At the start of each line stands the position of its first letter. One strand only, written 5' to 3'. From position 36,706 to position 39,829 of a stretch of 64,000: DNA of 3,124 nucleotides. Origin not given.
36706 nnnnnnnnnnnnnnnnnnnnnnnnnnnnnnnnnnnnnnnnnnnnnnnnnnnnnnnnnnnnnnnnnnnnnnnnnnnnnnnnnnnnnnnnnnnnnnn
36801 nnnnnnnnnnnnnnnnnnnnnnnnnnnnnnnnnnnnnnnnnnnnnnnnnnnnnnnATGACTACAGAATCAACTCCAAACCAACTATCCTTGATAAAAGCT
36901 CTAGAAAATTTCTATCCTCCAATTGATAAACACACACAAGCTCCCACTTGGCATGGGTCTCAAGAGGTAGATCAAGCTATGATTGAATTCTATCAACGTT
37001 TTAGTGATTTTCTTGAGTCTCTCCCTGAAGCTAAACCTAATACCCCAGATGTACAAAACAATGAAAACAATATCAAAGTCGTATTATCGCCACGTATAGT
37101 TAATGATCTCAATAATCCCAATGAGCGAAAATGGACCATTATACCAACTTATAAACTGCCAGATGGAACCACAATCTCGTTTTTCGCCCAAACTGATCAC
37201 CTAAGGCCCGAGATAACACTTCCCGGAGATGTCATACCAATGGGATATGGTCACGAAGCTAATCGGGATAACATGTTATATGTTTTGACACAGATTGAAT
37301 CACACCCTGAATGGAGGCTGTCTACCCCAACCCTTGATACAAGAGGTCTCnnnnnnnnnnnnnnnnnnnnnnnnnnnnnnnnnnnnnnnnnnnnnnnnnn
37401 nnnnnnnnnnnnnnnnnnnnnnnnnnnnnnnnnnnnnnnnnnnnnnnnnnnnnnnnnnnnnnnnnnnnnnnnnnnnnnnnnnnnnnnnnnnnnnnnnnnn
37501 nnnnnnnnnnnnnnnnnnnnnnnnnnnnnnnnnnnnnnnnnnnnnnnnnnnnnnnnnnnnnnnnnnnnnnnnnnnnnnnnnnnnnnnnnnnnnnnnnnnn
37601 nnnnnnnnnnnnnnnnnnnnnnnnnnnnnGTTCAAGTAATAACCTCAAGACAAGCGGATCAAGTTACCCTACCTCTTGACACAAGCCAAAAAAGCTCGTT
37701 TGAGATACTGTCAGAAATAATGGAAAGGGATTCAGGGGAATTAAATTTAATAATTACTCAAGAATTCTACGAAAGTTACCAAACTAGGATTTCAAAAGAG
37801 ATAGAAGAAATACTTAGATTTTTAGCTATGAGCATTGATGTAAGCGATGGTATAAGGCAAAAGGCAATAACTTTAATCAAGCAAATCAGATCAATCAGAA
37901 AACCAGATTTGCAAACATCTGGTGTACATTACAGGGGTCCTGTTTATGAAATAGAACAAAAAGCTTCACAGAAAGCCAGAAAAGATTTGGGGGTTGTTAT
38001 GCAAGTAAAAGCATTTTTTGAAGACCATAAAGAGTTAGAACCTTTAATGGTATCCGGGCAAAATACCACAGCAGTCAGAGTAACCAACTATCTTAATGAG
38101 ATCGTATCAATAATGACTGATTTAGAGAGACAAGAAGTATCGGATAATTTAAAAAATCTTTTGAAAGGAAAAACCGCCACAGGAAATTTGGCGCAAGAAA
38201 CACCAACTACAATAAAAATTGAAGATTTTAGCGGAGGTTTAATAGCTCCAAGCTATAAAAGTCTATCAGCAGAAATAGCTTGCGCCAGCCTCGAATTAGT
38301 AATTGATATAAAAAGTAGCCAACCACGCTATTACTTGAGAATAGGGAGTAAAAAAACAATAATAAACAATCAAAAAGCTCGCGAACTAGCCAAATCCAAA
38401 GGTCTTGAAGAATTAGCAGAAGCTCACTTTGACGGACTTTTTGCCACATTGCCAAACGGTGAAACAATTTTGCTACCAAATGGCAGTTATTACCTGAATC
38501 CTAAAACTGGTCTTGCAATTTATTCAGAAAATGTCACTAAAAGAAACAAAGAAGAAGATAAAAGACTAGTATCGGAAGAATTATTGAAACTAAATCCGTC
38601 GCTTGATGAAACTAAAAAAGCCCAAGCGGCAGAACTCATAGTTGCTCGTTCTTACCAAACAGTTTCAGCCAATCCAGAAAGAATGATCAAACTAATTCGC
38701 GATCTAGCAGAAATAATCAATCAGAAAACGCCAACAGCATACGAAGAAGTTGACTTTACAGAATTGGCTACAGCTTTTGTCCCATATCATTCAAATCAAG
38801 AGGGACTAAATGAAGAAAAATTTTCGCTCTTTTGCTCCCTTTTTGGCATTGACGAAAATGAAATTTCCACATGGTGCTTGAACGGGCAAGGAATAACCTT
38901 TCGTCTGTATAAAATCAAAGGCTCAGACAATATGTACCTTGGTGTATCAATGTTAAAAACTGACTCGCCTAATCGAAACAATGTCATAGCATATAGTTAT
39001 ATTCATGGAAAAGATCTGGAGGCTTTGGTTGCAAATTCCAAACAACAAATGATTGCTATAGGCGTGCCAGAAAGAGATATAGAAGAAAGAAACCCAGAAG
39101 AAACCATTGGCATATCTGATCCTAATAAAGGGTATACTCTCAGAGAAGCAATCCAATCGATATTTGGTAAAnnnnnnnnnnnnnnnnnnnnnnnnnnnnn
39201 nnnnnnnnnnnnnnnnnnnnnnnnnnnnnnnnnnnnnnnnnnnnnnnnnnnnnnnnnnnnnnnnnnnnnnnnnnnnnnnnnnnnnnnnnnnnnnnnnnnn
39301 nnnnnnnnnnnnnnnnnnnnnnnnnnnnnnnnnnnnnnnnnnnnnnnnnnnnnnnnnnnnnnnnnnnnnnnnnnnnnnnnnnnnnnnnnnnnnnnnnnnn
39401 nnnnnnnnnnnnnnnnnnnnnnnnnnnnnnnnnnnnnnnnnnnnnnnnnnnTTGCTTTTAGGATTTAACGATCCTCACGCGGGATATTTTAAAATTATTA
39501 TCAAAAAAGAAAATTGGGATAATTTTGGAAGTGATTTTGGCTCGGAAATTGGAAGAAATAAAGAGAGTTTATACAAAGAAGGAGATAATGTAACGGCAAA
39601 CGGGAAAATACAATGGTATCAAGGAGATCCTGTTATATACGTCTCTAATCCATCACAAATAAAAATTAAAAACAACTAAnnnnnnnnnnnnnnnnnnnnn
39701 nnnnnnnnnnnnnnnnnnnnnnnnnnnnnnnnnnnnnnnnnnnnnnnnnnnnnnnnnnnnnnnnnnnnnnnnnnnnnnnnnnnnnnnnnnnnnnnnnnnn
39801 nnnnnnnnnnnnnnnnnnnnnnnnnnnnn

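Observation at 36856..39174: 772-aa soluble orphan protein as first gene after tRNA-Trp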

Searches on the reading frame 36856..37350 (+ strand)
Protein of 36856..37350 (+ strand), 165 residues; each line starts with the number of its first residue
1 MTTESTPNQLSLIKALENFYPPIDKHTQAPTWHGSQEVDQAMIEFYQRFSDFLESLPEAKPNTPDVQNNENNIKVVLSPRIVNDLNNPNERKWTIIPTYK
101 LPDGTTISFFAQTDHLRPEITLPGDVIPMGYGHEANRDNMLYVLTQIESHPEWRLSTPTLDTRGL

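Call 104: search_protein_families(library=pfam, proteins=[window:36856-37350:+], max_evalue=10)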
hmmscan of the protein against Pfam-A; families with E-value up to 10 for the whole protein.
window:36856-37350:+ (165 aa): 0 families

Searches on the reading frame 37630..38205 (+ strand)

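Call 104: search_protein_families(library=pfam, proteins=[window:37630-38205:+], max_evalue=10)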
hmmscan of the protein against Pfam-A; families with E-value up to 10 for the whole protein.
window:37630-38205:+ (192 aa): 3 families
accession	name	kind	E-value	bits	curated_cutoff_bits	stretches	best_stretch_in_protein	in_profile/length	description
PF07318.18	DUF1464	-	0.0068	16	23.5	1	82-159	196-274/327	Protein of unknown function (DUF1464)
PF08350.17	FilR1_middle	-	0.095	13.2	27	1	18-72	24-77/128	Methanogenesis regulatory protein FilR1, middle domain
PF02671.26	PAH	-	0.15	12.2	21.3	1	121-136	22-37/45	Paired amphipathic helix repeat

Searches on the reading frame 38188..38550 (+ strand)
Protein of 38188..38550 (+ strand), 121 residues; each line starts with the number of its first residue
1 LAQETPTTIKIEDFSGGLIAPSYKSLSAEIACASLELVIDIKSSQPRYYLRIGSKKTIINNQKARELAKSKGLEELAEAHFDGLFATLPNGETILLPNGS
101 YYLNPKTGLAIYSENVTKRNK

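Call 104: search_protein_families(library=pfam, proteins=[window:38188-38550:+], max_evalue=10)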
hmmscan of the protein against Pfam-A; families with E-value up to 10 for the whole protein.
window:38188-38550:+ (121 aa): 1 family
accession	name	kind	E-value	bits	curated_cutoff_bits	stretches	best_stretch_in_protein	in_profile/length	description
PF02613.20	Nitrate_red_del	-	0.13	12.7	22.2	1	67-107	18-56/136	Nitrate reductase delta subunit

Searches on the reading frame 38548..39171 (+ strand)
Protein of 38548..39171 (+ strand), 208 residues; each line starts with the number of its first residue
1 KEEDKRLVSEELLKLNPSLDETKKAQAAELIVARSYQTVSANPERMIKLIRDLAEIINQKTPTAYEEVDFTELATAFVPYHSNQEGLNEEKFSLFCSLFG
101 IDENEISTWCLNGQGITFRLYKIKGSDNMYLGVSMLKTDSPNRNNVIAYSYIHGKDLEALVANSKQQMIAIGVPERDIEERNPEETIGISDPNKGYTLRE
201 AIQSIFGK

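Call 81: predict_structure(alignment_id=A7)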
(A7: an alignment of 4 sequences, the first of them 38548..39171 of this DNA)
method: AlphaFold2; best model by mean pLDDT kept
length: 208 residues; sequences in the alignment: 4
mean_pLDDT: 88.3   pTM: 0.86
mean pLDDT of the five models: 88.3, 81.9, 79.7, 69.3, 64.5
residues with pLDDT >= 90: 119; 70-90: 80; 50-70: 6; < 50: 3
segments of 3 or more residues with pLDDT < 50: 140-142
pLDDT, mean of each block of 10 residues (from residue 1): 94 91 95 87 89 87 90 92 84 93 89 90 89 79 75 92 93 92 87 88 74
secondary structure, 60 per line:
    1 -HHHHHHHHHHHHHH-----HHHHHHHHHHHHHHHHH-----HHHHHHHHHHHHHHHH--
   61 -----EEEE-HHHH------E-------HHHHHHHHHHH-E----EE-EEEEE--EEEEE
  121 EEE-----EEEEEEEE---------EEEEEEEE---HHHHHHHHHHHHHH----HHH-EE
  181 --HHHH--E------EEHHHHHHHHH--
elements in order: H2-15 H21-37 H43-58 E66-69 H71-74 H89-99 E109-113 E116-123 E129-136 E146-153 H157-170 H183-186 H198-206

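Call 83: fold_search(model_id=the predicted structure, library=pdb)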
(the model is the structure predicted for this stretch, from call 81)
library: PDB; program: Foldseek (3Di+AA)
matches with E <= 10: 1413; with E <= 0.001: 0
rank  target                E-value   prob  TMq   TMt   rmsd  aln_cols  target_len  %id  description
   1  3df6_A                4.1e-02  0.41  0.21  0.35   7.0       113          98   12  The thermo- and acido-stable ORF-99 from the archaeal virus AFV1 (released 2009-06-16)
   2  3df6_B                4.8e-02  0.28  0.20  0.30   7.3       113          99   12  The thermo- and acido-stable ORF-99 from the archaeal virus AFV1 (released 2009-06-16)
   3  4wfv                  5.1e-02  0.47  0.15  0.18   7.0        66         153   21  Bovine allergen Bos d 2 in the monoclinic space group C2. (released 2015-09-16)
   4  3djw_A                5.4e-02  0.35  0.22  0.35   6.6       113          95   13  The thermo- and acido-stable ORF-99 from the archaeal virus AFV1 (released 2009-06-16)
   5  2qq2_J                6.5e-02  0.20  0.16  0.22  10.9       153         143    8  Crystal structure of C-terminal domain of Human acyl-CoA thioesterase 7 (released 2007-08-14)
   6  2av9_D                6.9e-02  0.08  0.13  0.19  15.5       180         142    9  Crystal Structure of the PA5185 protein from Pseudomonas Aeruginosa Strain PAO1. (released 2005-10-18)
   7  4odd_B                7.3e-02  0.54  0.18  0.22   7.6        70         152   24  Crystal structure of a dog lipocalin allergen (released 2014-06-04)
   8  2qq2_L                7.3e-02  0.15  0.16  0.20  10.9       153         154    6  Crystal structure of C-terminal domain of Human acyl-CoA thioesterase 7 (released 2007-08-14)
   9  3njo_A                7.3e-02  0.10  0.15  0.17  16.1       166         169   12  X-ray crystal structure of the Pyr1-pyrabactin A complex (released 2010-08-18)
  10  5tz7_B                7.3e-02  0.10  0.13  0.10  15.6       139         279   12  Crystal Structure of CurK Dehydratase D1169N Inactive Mutant (released 2017-01-11)
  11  6exp_A                7.7e-02  0.33  0.23  0.36   6.5       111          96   10  Crystal structure of the SIRV3 AcrID1 (gp02) anti-CRISPR protein (released 2018-01-31)
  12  4odd_A                8.7e-02  0.44  0.17  0.21   7.4        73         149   20  Crystal structure of a dog lipocalin allergen (released 2014-06-04)
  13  2o6t_K                8.7e-02  0.07  0.14  0.18  15.5       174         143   11  Crystal structure of the PA5185 protein from Pseudomonas Aeruginosa strain PAO1- orthorhombic form (P2221). (released 2007-12-11)
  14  8a0d_A                9.2e-02  0.33  0.16  0.20   7.1        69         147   16  Crystal structure of the major guinea pig allergen Cav p 1.0101 part of the lipocalin family (released 2022-08-03)
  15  9o5d_E                9.8e-02  0.13  0.15  0.05  11.4       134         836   11  The KICSTOR-GATOR1-SAMTOR complex (released 2026-01-21)
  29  6exp_B                1.6e-01  0.16  0.21  0.31   6.8       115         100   12  Crystal structure of the SIRV3 AcrID1 (gp02) anti-CRISPR protein (released 2018-01-31)
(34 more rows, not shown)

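Call 86: fold_search(model_id=the predicted structure, library=viral)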
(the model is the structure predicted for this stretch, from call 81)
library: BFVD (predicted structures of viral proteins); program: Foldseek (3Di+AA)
matches with E <= 10: 1026; with E <= 0.001: 0
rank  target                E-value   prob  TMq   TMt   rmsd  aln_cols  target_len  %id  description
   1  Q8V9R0                7.7e-03  0.94  0.27  0.45   5.7       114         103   18  Uncharacterized protein [Sulfolobus islandicus rod-shaped virus 2]
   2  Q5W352                1.0e-02  0.92  0.30  0.42   9.5       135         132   16  Uncharacterized protein [Sulfolobus islandicus rod-shaped virus 1]
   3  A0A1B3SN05            2.8e-02  0.57  0.24  0.38   6.3       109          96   10  Uncharacterized protein [Sulfolobus islandicus rod-shaped virus 3]
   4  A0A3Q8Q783            3.8e-02  0.66  0.28  0.42   6.2       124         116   11  Putative ArclD1 anti-CRISPR protein [Sulfolobales Beppu filamentous virus 3]
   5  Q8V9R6                3.8e-02  0.63  0.27  0.41   8.1       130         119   11  Uncharacterized protein [Sulfolobus islandicus rod-shaped virus 2]
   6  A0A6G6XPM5            4.0e-02  0.12  0.17  0.11  20.5       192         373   14  (no name in the UniProt tables at hand)
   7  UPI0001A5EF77         5.1e-02  0.35  0.21  0.33   6.9       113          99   12  (no name look-up for this kind of identifier)
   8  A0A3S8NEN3            6.4e-02  0.69  0.27  0.42   5.4       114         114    7  Uncharacterized protein [Sulfolobales Beppu filamentous phage 1]
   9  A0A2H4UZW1            6.4e-02  0.25  0.22  0.21  15.8       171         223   12  ORF76 protein [Operophtera brumata nucleopolyhedrovirus]
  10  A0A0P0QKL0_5          6.8e-02  0.07  0.14  0.04  18.3       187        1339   12  (no name in the UniProt tables at hand)
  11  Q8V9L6                7.6e-02  0.47  0.26  0.37   6.7       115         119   11  Uncharacterized protein [Sulfolobus islandicus rod-shaped virus 2]
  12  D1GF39                8.6e-02  0.60  0.26  0.47   5.8       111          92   14  Uncharacterized protein [Sulfolobus spindle-shaped virus 6]
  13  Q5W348                9.1e-02  0.41  0.25  0.41   6.4       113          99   13  Uncharacterized protein [Sulfolobus islandicus rod-shaped virus 1]
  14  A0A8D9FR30            1.0e-01  0.35  0.23  0.14  10.0       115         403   10  Putative ATPase [uncultured marine phage]
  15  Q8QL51                1.1e-01  0.25  0.22  0.34   7.0       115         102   12  Uncharacterized protein 102 [Sulfolobus islandicus rod-shaped virus 1]
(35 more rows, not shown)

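Call 88: find_homologous_proteins(query=A7, max_evalue=1)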
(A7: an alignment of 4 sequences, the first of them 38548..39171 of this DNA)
Query A7 (4 sequences) (208 aa, profile of the alignment): 2 proteins with E <= 1 among 7614 candidates.
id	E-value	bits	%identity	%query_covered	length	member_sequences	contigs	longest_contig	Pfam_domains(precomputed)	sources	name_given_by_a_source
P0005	2.0e-91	323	58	83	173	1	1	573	-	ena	-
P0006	4.0e-53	198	40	58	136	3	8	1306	-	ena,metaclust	metaclust:\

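Call 102: search_solved_structures(query=A7, max_evalue=10)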
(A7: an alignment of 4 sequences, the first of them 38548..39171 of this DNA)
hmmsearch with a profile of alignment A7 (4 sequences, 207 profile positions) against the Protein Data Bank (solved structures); distinct sequences matched with E-value up to 10: 3.
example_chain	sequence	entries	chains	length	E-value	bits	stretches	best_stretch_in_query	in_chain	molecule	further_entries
3mue_A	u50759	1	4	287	0.26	13.8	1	125-193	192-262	Pantothenate synthetase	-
7bqq_A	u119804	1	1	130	0.31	13.6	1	4-64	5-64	Gogy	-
3wb0_A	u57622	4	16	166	0.5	12.9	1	5-54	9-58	Uncharacterized protein MJ0488 | Uncharacterized protein MJ0488, Guanylyltransferase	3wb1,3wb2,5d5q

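Call 104: search_protein_families(library=pfam, proteins=[window:38548-39171:+], max_evalue=10)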
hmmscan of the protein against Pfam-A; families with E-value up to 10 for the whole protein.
window:38548-39171:+ (208 aa): 0 families

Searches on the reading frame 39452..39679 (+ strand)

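Call 12: search_protein_families(library=pfam, proteins=[window:39452-39679:+], max_evalue=0.01)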
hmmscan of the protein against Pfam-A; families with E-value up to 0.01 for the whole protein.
window:39452-39679:+ (75 aa): 0 families

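Call 23: search_protein_families(library=padloc, proteins=[window:39452-39679:+], max_evalue=1)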
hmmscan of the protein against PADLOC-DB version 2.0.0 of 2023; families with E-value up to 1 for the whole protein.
window:39452-39679:+ (75 aa): 0 families

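Call 24: search_protein_families(library=phrogs, proteins=[window:39452-39679:+], max_evalue=1)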
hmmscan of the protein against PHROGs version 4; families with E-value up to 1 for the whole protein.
window:39452-39679:+ (75 aa): 3 families
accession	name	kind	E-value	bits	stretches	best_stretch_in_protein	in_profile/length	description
phrog_17316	-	unknown function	0.022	15.8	1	22-43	36-57/104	-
phrog_21629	-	unknown function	0.035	15.4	1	20-48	47-76/125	-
phrog_8211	-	unknown function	0.064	14.8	1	30-65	25-59/91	-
